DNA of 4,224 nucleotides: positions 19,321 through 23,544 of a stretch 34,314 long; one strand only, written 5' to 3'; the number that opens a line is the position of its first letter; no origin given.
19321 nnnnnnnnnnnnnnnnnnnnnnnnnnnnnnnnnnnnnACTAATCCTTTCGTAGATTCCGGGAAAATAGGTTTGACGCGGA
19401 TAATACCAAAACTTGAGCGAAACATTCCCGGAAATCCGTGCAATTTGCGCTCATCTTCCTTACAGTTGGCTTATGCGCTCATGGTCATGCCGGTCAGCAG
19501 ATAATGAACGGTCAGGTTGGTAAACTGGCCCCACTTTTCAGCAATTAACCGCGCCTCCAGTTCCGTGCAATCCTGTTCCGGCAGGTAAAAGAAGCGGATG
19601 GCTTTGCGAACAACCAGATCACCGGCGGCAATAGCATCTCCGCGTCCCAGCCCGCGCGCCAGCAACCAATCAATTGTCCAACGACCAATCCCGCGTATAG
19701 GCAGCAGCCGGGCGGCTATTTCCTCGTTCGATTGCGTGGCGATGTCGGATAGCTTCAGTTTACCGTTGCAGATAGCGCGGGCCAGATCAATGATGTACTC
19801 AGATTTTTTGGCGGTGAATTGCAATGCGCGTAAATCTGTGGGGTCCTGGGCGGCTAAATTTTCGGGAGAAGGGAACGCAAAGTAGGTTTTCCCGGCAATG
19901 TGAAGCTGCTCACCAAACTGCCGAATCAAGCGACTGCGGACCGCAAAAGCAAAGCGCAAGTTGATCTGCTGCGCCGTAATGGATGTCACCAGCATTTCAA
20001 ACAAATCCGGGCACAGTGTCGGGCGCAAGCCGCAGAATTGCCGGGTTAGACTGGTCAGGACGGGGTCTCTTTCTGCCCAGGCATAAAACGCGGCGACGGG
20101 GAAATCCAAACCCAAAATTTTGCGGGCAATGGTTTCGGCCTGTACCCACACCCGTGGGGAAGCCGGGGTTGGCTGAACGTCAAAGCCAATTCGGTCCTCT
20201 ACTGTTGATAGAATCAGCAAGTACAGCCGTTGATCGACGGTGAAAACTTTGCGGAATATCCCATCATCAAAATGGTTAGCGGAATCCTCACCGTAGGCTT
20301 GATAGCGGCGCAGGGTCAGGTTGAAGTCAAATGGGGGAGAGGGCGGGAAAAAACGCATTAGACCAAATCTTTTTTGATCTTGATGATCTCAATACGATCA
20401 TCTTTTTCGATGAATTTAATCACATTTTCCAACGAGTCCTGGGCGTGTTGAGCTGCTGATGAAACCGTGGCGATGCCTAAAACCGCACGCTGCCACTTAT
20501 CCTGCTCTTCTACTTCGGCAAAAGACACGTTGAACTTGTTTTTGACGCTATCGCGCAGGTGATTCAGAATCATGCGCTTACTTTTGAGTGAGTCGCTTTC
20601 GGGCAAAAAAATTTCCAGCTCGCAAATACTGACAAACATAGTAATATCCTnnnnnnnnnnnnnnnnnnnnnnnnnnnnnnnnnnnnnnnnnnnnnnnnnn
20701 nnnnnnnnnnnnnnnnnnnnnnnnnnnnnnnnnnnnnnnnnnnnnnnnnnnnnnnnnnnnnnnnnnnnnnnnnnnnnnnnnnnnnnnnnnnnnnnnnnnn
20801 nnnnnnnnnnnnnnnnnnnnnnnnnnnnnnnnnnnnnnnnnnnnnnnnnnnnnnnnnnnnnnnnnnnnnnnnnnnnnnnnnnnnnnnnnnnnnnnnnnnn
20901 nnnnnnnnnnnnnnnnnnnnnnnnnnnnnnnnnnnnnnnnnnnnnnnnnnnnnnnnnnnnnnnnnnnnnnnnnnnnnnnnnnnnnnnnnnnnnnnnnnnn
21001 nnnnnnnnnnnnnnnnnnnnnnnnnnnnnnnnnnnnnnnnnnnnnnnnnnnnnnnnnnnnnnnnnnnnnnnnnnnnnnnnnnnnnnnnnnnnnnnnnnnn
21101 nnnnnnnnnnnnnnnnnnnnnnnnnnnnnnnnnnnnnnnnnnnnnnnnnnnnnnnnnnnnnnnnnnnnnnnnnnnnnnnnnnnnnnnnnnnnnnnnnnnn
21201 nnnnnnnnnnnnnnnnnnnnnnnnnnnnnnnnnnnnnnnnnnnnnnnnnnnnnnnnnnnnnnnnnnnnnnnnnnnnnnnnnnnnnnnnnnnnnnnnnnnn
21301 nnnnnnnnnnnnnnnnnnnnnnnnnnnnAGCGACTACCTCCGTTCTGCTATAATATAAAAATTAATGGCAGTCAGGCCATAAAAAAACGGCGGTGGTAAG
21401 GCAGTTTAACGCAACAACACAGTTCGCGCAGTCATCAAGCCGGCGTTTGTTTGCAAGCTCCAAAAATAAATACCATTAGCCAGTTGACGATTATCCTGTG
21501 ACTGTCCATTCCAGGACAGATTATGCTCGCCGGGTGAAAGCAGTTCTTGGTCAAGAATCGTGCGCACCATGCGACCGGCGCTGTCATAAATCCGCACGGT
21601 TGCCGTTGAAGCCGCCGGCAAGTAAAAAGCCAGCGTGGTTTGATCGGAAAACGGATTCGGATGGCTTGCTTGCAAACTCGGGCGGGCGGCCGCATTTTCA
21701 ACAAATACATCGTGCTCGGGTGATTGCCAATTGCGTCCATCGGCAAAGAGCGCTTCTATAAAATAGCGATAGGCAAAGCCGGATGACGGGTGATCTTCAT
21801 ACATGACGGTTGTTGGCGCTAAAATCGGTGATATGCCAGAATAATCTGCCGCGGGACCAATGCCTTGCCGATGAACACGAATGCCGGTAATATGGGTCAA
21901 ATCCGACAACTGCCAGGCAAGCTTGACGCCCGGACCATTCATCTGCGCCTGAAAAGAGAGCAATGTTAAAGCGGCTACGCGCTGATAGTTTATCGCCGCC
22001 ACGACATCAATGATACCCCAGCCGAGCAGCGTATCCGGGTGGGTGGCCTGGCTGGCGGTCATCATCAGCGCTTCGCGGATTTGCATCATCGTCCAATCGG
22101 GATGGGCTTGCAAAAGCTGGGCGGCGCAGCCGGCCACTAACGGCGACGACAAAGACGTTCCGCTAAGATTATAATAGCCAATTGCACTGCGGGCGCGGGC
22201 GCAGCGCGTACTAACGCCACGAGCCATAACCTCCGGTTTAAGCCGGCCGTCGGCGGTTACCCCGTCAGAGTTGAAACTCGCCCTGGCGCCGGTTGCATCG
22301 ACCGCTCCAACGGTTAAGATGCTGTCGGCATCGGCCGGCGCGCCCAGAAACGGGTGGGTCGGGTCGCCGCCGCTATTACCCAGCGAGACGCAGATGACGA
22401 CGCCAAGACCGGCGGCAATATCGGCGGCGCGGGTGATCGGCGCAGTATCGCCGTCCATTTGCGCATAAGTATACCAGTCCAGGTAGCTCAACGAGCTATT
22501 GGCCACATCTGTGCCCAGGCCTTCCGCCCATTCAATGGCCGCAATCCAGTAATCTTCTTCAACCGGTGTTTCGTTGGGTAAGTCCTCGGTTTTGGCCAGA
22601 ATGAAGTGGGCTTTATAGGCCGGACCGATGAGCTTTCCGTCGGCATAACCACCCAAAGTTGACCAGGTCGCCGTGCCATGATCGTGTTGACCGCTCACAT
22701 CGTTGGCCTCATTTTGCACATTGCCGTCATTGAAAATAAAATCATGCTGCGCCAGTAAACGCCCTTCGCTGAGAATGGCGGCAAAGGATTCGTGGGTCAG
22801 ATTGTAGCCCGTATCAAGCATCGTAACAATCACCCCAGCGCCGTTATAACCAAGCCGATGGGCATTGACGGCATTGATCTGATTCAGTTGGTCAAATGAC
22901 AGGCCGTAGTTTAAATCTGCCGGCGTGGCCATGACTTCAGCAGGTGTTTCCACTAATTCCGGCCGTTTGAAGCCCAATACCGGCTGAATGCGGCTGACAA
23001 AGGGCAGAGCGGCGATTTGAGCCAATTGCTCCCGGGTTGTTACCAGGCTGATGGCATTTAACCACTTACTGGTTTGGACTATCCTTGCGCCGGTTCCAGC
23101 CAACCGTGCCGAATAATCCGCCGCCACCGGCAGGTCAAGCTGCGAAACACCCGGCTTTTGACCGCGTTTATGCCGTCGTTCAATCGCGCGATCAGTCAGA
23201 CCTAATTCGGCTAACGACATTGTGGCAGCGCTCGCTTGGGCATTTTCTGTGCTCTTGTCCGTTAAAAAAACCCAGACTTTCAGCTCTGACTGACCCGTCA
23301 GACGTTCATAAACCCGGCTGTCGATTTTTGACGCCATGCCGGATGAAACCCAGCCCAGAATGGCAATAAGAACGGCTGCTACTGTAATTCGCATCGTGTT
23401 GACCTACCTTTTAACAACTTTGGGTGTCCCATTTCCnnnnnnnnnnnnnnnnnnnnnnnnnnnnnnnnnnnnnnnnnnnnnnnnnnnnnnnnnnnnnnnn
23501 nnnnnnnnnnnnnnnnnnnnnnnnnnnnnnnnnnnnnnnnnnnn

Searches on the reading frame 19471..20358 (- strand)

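Call 10: search_protein_families(library=pfam, proteins=[window:19471-20358:-], max_evalue=0.00001)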
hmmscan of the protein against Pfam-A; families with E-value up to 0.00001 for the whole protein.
window:19471-20358:- (295 aa): 1 family
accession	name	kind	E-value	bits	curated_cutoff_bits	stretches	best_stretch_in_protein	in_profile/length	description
PF00730.31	HhH-GPD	-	8.3e-14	52.3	26.2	1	124-276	1-105/108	HhH-GPD superfamily base excision DNA repair protein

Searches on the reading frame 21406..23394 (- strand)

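Call 10: search_protein_families(library=pfam, proteins=[window:21406-23394:-], max_evalue=0.00001)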
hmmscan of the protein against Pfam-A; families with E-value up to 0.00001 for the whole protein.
window:21406-23394:- (662 aa): 3 families
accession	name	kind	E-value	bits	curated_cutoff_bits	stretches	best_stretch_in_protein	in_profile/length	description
PF00082.27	Peptidase_S8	-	2.6e-39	135.7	21.8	1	185-460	1-288/288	Subtilase family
PF13860.13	FlgD_ig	-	3.1e-10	40.3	27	1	586-649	10-75/79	FlgD Ig-like domain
PF18962.6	Por_Secre_tail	-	1.4e-06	29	27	1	579-655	3-70/75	Secretion system C-terminal sorting domain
